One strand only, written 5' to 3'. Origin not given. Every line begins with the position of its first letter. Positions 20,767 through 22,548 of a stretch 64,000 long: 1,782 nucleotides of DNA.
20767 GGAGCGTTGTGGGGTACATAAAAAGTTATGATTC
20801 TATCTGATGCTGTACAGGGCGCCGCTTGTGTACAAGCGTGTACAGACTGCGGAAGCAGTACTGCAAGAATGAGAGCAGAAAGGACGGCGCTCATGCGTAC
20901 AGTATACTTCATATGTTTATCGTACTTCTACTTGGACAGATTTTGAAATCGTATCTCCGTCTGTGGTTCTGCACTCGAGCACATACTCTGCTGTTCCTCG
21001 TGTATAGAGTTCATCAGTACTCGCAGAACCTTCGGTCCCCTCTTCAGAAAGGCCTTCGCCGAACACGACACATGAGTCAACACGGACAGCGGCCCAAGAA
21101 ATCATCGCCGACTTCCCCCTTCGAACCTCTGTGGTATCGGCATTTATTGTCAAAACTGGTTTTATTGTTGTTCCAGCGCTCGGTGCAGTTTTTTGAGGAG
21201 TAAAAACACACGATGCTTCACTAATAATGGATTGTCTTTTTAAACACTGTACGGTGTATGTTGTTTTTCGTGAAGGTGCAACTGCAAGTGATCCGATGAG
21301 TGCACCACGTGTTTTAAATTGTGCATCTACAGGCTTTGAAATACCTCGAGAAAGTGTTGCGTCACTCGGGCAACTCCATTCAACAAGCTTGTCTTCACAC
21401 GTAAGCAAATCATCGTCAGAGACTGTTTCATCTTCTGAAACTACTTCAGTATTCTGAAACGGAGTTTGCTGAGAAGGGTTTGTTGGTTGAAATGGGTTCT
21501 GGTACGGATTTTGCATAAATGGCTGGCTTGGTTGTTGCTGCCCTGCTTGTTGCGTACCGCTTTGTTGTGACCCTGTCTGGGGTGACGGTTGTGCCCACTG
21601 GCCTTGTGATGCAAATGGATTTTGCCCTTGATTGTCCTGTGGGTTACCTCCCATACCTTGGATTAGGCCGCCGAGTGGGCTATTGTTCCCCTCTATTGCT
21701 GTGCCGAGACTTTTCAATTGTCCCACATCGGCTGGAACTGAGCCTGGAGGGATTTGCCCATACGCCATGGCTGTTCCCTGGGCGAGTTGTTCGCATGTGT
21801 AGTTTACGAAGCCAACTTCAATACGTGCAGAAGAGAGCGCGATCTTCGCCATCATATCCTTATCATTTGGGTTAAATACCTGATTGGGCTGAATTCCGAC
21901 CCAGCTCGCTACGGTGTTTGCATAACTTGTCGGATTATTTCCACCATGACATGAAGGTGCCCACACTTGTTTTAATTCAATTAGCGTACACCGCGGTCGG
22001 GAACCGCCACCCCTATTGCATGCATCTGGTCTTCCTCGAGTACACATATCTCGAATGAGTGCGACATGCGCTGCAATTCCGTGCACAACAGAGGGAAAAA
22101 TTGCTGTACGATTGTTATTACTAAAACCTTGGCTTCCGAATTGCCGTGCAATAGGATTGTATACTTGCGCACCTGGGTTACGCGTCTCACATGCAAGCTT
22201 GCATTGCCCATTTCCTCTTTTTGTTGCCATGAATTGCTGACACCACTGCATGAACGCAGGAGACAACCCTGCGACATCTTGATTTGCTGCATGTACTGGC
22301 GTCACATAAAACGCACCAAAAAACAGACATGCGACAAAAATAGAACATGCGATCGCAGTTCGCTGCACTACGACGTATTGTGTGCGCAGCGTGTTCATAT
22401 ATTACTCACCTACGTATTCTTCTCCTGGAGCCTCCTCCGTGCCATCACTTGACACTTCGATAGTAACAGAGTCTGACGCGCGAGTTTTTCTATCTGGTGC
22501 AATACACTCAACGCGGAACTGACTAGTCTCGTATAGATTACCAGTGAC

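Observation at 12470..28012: Nine-gene tandem array of secreted modular proteins with a swappable enzymatic head, low-complexity linker and shared C-terminal Cys-stabilised tail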

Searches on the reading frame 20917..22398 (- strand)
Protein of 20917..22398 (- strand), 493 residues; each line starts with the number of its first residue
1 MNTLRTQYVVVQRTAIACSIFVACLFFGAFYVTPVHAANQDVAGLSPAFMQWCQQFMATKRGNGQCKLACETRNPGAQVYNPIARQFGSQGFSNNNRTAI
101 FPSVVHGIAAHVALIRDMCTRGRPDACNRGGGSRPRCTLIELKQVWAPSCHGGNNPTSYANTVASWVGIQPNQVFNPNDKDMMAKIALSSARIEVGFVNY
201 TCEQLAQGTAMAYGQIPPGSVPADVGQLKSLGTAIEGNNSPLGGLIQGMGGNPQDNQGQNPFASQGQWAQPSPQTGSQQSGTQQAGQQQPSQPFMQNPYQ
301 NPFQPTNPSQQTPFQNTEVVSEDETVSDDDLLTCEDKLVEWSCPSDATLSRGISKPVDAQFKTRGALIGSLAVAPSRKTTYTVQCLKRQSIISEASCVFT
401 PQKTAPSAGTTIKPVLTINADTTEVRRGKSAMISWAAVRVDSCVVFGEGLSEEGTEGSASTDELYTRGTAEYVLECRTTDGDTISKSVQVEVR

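Call 3: search_protein_families(library=pfam, proteins=[window:20917-22398:-], max_evalue=0.1)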
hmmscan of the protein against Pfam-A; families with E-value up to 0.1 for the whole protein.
window:20917-22398:- (493 aa): 0 families

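Call 4: search_protein_families(library=ncbifam, proteins=[window:20917-22398:-], max_evalue=0.1)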
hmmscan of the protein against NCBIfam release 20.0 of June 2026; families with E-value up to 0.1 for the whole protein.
window:20917-22398:- (493 aa): 0 families

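Call 35: find_homologous_proteins(query=window:20917-22398:-, max_evalue=0.001)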
Query window:20917-22398:- (493 aa): 15 proteins with E <= 0.001 among 6355 candidates.
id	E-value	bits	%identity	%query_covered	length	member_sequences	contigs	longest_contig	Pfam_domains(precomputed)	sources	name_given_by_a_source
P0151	0.0e+0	1118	99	100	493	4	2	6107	-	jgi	jgi:hypothetical protein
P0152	5.9e-245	832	75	100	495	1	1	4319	-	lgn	-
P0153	6.9e-245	832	75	100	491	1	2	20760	-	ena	-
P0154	1.0e-241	821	76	100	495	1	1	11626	-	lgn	-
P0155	4.4e-239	812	74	100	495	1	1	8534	-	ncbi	-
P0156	7.7e-235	798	72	100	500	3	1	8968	-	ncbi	-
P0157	3.5e-230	783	72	98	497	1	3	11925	-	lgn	-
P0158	2.7e-227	774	71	100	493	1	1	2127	-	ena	-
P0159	3.3e-227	773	73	98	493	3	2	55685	-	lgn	-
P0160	1.8e-208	712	68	98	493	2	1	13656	-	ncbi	ncbi:MAG: hypothetical protein RI911_614 [Candidatus Parcubacteria bacterium]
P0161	2.8e-177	609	62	90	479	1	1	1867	-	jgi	jgi:hypothetical protein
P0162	4.8e-110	387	43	97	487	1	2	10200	-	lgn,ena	-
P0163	2.9e-109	384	44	94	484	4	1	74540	-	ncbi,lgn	ncbi:MAG: hypothetical protein WAY88_01165 [Minisyncoccia bacterium]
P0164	1.4e-98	349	42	97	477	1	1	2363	-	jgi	jgi:hypothetical protein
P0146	4.8e-81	291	49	66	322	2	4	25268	-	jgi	jgi:hypothetical protein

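Call 36: find_encoding_contigs(protein=P0163, flank=10000, max_places=2)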
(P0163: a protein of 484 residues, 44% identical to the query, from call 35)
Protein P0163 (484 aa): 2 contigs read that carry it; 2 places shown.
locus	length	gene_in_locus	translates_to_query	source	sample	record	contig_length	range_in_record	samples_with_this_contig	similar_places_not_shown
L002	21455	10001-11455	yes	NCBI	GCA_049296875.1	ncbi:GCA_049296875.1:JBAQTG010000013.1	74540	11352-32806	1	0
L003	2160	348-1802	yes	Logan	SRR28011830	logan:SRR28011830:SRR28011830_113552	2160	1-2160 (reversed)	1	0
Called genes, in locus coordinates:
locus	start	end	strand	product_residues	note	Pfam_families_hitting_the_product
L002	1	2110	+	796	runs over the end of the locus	PF02739:5_3_exonuc_N, PF01367:5_3_exonuc, PF00476:DNA_pol_A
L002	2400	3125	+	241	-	-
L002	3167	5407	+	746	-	-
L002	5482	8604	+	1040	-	-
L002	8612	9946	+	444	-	-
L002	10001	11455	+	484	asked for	-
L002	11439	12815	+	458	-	PF02557:VanY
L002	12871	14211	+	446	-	PF02557:VanY (weak)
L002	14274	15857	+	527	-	PF03537:Glyco_hydro_114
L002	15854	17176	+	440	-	PF08291:Peptidase_M15_3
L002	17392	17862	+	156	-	PF00588:SpoU_methylase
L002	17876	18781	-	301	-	PF00932:LTD (faint)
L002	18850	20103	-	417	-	PF08245:Mur_ligase_M, PF02875:Mur_ligase_C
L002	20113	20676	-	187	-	PF01330:RuvA_N, PF14520:HHH_5, PF07499:RuvA_C (weak)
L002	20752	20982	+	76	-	-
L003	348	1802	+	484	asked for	-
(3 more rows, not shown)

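Call 37: find_encoding_contigs(protein=P0159, flank=10000, max_places=2)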
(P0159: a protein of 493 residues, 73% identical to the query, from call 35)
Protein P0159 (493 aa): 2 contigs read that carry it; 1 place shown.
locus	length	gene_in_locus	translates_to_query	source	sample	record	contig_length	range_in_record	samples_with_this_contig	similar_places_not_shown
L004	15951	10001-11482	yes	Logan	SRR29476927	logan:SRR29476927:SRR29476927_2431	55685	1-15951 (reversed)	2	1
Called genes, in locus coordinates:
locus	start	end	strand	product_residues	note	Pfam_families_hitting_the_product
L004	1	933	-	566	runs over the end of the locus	PF00437:T2SSE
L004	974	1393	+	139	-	PF02367:TsaE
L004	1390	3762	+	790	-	PF02739:5_3_exonuc_N, PF01367:5_3_exonuc, PF00476:DNA_pol_A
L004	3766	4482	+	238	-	-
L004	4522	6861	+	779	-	-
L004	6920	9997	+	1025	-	-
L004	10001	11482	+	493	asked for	-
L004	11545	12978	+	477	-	PF02557:VanY (weak)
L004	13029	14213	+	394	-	PF08291:Peptidase_M15_3, PF05951:Peptidase_M15_2 (weak)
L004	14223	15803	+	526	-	PF00117:GATase, PF07722:Peptidase_C26, PF02540:NAD_synthase, PF00764:Arginosuc_synth, PF24167:DUF7411 (faint), PF00958:GMP_synt_C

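Call 49: search_protein_families(library=phrogs, proteins=[window:20917-22398:-], max_evalue=0.05)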
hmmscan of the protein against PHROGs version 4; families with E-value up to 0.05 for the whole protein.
window:20917-22398:- (493 aa): 3 families
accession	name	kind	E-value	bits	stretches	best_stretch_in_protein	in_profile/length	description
phrog_873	-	head and packaging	7.8e-11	42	1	145-221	422-496/1277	endolysin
phrog_2276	-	tail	8.5e-10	38.9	1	67-209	490-611/673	tail length tape measure protein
phrog_1867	-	DNA, RNA and nucleotide metabolism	0.025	15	1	249-318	278-351/420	single strand DNA binding protein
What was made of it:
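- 20917..22398 (-): g7: exported Enc34/PHA02564-type lysozyme-like glycosidase + linker + tail A+B. PHROG endolysin 7.8e-11 and tape-measure lytic domain 8.5e-10 (call 49).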

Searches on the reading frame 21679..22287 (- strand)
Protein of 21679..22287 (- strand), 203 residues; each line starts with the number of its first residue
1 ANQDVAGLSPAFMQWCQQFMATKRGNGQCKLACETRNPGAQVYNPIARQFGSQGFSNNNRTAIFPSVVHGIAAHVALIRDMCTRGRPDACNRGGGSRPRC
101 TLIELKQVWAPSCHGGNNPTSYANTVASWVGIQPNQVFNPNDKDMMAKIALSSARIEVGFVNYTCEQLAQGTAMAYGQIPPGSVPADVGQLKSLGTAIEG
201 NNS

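Call 32: search_protein_families(library=pfam, proteins=[window:21679-22287:-], max_evalue=10)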
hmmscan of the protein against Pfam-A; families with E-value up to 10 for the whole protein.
seq(203 aa): 0 families

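Call 33: search_solved_structures(query=window:21679-22287:-, max_evalue=10)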
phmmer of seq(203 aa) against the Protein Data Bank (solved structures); distinct sequences matched with E-value up to 10: 1.
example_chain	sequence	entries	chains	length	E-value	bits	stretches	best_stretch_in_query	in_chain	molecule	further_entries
7q47_A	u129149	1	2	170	0.022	17.7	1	95-158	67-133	Endolysin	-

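Call 43: search_solved_structures(query=A2, max_evalue=10, show_alignments=2)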
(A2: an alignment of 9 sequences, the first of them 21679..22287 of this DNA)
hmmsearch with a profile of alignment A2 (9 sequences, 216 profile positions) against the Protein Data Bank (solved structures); distinct sequences matched with E-value up to 10: 2.
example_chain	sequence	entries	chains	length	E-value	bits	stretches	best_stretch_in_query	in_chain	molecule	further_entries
7q47_A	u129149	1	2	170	8.4e-07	32.1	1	58-173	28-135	Endolysin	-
9vvp_L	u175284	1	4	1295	0.06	16.2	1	122-204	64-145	Gp29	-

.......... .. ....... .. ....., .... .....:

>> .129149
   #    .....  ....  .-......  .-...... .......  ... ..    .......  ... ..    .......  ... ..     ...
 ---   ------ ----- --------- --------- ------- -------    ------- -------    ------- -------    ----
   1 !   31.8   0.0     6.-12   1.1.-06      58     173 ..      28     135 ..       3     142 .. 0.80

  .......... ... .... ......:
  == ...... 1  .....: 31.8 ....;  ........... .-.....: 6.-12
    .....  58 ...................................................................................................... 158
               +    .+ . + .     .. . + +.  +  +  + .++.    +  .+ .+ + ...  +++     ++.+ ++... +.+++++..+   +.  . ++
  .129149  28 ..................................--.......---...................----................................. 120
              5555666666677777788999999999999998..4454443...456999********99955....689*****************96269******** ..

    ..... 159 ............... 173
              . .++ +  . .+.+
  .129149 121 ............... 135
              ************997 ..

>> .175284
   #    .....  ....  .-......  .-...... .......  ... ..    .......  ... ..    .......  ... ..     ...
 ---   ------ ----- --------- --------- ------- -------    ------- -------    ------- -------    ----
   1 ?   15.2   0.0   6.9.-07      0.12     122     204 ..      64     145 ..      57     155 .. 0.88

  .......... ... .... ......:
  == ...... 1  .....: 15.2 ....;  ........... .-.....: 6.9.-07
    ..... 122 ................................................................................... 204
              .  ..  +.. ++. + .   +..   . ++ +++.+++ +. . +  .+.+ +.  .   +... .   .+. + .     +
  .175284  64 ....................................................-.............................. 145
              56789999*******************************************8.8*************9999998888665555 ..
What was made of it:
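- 20917..22398 (-): Head profile against PDB 7q47_A, E 8.4e-7 (call 43).
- On PHA02564 / Enc34-type endolysin domain (g7): Profile of 9 homologues against 7q47_A: E 8.4e-7, covering residues 28-135 of 170 (call 43).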

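Call 44: find_homologous_proteins(query=A2, max_evalue=0.001)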
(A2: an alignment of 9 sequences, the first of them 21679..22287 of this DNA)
Query A2 (9 sequences) (203 aa, profile of the alignment): 3 proteins with E <= 0.001 among 8000 candidates.
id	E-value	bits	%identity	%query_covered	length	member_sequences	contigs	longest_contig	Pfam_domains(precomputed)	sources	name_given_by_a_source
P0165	4.7e-52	195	45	91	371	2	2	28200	-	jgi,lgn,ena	-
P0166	8.4e-51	191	44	96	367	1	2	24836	-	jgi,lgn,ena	-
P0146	1.7e-17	82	35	33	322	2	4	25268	-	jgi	jgi:hypothetical protein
